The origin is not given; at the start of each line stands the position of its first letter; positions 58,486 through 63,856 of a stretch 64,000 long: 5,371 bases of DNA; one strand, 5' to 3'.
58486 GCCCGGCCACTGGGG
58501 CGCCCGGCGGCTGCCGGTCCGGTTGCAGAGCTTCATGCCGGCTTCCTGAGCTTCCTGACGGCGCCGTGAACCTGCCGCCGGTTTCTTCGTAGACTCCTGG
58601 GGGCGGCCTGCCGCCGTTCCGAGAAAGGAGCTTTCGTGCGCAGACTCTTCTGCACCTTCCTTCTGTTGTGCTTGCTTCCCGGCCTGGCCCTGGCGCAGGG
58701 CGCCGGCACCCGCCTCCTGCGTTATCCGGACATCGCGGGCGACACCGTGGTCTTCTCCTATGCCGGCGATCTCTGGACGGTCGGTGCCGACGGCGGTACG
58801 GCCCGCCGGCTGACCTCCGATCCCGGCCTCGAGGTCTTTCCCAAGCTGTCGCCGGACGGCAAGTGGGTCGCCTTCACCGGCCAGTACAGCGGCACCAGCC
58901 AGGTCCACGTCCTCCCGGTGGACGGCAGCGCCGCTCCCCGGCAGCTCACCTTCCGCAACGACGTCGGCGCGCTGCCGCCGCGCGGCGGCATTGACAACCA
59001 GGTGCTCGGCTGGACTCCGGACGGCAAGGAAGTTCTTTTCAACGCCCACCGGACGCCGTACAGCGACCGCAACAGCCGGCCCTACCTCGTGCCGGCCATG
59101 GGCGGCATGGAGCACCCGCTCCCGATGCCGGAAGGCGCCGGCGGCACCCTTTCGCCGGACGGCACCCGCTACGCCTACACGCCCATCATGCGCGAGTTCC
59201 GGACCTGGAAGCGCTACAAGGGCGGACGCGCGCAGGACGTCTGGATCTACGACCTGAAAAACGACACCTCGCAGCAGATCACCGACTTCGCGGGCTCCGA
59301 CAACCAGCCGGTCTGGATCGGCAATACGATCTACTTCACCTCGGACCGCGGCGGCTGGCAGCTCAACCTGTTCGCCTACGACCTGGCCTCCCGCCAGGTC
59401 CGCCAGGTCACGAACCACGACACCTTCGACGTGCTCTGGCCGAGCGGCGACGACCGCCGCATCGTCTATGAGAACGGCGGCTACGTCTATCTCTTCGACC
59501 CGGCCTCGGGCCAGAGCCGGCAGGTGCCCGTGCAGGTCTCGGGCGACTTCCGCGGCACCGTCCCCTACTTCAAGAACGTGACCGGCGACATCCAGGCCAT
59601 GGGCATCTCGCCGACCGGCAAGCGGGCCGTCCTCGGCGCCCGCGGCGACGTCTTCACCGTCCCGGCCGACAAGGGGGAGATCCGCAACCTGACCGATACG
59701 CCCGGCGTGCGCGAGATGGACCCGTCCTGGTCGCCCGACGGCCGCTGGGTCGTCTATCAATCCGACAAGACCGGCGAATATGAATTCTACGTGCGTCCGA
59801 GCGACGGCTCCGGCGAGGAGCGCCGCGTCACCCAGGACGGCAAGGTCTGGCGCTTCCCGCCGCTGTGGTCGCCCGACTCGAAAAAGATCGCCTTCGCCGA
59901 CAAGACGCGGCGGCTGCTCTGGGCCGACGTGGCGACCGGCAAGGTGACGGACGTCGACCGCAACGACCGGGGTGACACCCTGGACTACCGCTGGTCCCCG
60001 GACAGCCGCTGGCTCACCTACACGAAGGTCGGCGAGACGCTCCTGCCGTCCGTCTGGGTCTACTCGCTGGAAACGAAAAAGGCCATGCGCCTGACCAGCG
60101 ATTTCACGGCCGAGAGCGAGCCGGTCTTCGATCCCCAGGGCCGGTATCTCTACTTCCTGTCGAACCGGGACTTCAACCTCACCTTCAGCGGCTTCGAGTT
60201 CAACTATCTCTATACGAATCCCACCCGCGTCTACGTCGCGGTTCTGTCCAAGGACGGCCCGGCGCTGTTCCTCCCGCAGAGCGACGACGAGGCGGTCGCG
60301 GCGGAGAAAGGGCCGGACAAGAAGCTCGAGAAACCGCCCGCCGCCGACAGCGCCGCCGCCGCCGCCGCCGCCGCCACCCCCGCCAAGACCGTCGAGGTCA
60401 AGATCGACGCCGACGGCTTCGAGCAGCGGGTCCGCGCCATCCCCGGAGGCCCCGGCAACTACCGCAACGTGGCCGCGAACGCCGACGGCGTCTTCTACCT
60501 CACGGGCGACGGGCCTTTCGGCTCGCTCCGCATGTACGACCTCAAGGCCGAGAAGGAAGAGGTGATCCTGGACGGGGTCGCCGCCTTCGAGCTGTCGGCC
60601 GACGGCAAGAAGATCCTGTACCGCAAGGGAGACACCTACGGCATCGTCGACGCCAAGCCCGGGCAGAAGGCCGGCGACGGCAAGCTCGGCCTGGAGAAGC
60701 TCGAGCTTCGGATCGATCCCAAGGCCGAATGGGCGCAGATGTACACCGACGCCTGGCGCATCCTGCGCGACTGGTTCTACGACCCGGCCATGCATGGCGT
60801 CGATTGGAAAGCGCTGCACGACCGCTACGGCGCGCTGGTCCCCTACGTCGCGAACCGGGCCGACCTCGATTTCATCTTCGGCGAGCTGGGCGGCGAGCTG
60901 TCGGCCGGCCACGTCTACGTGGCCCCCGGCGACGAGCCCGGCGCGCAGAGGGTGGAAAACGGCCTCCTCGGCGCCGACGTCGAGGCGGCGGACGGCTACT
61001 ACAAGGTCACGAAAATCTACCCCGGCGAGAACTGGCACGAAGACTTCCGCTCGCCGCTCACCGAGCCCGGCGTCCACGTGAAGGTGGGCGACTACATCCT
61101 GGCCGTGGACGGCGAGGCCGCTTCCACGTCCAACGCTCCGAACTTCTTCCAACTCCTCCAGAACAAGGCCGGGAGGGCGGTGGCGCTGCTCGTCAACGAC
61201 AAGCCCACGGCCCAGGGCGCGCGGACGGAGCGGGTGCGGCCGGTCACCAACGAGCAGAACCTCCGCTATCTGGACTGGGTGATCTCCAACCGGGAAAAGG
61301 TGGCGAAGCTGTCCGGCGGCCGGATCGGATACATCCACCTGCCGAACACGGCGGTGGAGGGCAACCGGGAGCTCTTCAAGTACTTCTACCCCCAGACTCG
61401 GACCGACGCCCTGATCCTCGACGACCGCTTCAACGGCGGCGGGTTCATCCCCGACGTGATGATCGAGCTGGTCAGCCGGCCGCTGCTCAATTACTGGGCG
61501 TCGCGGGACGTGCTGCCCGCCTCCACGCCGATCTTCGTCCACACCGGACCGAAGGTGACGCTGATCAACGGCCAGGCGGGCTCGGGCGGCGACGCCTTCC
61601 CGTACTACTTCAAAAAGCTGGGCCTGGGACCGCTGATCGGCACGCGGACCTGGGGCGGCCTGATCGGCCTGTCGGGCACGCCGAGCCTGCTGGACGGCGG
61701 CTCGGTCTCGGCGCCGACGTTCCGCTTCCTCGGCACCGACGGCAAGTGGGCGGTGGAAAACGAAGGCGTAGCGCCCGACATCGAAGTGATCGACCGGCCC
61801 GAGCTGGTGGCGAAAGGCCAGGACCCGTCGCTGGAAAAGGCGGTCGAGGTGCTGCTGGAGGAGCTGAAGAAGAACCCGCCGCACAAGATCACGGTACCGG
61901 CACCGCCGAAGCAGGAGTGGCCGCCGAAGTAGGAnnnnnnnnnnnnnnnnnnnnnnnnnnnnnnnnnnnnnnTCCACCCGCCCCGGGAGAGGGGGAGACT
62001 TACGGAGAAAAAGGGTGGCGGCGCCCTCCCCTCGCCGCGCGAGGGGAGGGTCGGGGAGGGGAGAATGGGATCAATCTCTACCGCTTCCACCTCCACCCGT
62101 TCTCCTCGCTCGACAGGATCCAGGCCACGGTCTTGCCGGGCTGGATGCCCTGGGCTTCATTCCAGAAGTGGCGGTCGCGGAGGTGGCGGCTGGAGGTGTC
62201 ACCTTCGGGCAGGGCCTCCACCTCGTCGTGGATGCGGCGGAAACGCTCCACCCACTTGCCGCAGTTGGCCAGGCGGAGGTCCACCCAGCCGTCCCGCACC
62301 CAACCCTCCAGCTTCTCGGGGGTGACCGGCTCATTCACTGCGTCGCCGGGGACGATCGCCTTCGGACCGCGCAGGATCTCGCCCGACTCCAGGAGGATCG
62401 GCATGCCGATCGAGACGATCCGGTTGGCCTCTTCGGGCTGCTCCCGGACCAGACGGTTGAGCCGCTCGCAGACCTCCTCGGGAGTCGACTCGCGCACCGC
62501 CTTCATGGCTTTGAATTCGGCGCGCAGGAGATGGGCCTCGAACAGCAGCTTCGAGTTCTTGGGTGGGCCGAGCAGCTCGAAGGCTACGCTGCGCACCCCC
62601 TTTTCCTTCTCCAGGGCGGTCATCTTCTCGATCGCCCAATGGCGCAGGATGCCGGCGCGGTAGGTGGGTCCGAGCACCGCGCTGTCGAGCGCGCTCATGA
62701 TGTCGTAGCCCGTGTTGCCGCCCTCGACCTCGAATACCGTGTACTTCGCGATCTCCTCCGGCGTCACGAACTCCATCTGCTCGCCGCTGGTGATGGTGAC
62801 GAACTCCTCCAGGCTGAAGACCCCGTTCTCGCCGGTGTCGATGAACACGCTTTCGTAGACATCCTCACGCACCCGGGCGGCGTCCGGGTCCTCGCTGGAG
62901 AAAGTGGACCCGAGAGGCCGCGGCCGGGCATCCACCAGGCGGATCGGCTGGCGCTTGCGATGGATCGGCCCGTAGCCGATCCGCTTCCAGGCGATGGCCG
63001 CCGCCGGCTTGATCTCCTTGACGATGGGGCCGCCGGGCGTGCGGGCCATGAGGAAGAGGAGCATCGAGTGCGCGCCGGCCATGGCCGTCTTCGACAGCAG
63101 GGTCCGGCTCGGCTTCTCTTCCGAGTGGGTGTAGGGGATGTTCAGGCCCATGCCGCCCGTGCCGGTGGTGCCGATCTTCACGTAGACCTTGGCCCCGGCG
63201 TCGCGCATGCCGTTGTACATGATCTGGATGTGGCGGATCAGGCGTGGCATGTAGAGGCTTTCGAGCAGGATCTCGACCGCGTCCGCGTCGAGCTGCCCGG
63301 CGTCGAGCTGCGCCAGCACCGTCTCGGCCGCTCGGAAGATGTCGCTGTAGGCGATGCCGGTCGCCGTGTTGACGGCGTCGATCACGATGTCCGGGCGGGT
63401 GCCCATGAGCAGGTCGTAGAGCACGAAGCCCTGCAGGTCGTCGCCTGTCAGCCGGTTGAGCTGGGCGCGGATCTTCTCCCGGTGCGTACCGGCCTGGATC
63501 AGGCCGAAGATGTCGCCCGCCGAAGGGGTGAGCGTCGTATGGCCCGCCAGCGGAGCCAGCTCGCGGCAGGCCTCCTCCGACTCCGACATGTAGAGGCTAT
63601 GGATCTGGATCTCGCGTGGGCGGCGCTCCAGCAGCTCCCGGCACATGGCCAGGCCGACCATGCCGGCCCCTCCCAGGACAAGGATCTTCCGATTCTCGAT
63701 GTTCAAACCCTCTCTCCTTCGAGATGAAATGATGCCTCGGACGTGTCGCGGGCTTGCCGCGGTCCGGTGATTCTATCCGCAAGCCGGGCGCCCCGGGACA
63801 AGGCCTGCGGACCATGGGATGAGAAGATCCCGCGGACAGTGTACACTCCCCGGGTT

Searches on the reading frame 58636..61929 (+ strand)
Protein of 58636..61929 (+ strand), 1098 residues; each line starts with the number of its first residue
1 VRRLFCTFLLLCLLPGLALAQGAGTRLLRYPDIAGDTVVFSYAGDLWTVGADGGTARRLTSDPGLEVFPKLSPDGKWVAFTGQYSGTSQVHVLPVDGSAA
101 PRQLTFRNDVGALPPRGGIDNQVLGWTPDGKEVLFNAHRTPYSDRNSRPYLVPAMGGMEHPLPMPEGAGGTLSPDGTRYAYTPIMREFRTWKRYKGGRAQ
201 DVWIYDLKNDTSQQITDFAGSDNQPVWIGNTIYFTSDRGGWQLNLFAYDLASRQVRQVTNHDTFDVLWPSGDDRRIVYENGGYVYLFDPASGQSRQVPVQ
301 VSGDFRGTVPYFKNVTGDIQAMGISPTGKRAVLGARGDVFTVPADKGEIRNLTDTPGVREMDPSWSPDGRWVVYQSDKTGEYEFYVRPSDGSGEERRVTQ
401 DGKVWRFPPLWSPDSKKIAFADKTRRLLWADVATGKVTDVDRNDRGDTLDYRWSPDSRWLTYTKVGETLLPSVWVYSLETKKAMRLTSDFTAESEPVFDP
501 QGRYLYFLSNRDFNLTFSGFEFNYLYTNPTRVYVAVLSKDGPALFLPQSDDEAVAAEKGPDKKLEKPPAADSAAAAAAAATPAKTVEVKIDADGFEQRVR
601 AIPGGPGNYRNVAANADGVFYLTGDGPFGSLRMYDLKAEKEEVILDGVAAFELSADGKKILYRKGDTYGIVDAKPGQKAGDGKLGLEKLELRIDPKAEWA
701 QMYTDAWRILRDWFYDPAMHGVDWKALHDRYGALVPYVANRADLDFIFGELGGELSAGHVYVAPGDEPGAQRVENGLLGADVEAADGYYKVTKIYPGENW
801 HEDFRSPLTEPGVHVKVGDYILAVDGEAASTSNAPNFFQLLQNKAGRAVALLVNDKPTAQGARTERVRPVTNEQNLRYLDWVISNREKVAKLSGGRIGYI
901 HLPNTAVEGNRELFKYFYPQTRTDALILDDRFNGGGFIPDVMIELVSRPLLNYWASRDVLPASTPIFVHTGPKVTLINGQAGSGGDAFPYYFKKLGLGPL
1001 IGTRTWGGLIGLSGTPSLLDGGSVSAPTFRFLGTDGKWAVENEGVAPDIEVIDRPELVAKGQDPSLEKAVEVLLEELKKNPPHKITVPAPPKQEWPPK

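Call 60: search_protein_families(library=pfam, proteins=[window:58636-61929:+], max_evalue=0.001)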
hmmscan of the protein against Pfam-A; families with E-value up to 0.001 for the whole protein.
window:58636-61929:+ (1098 aa): 7 families
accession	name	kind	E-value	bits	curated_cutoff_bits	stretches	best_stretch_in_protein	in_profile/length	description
PF07676.18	PD40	-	1.1e-26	92.6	20.9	2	350-383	2-35/38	WD40-like Beta Propeller Repeat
PF14685.13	PDZ_Tricorn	-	5.6e-24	84.4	25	1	776-858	1-81/88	Tricorn protease PDZ domain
PF14684.11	Tricorn_C1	-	1.8e-21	76.2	24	1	695-751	1-57/59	Tricorn protease C1 domain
PF03572.23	Peptidase_S41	-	5.1e-19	68.9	24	1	896-1051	1-165/165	Peptidase family S41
PF00930.27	DPPIV_N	-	4.9e-13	49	22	0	336-403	22-83/354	Dipeptidyl peptidase IV (DPP IV) N-terminal region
PF25174.1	Beta-prop_THOC3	-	5.4e-05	22.8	305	1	410-505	95-186/272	THOC3 beta-propeller domain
PF17820.7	PDZ_6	-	0.00063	19.9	27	0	815-853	16-52/54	PDZ domain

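Call 76: find_encoding_contigs(protein=window:58636-61929:+, flank=10000, max_places=2)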
Protein seq(1098 aa) (1098 aa): no gene with exactly this product is on record in the collection.

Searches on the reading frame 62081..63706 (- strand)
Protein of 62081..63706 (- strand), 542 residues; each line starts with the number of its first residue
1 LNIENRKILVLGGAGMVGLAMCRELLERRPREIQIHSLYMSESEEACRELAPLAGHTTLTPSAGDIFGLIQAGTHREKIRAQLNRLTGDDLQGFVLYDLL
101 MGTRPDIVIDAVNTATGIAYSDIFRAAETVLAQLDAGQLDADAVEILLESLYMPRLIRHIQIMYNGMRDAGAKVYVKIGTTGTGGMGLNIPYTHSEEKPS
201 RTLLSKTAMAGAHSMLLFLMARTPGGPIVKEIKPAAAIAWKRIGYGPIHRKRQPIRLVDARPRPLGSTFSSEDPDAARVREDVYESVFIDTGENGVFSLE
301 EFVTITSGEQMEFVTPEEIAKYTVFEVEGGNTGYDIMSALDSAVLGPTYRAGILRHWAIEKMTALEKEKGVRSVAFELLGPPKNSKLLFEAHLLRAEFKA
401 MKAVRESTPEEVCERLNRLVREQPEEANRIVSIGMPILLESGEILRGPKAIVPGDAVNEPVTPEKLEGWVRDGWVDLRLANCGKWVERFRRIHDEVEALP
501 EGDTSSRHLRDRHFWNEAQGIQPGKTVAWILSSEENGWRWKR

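Call 60: search_protein_families(library=pfam, proteins=[window:62081-63706:-], max_evalue=0.001)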
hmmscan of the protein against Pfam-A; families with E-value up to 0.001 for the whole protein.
window:62081-63706:- (542 aa): 0 families

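Call 75: find_encoding_contigs(protein=window:62081-63706:-, flank=10000, max_places=2)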
Protein seq(542 aa) (542 aa): no gene with exactly this product is on record in the collection.
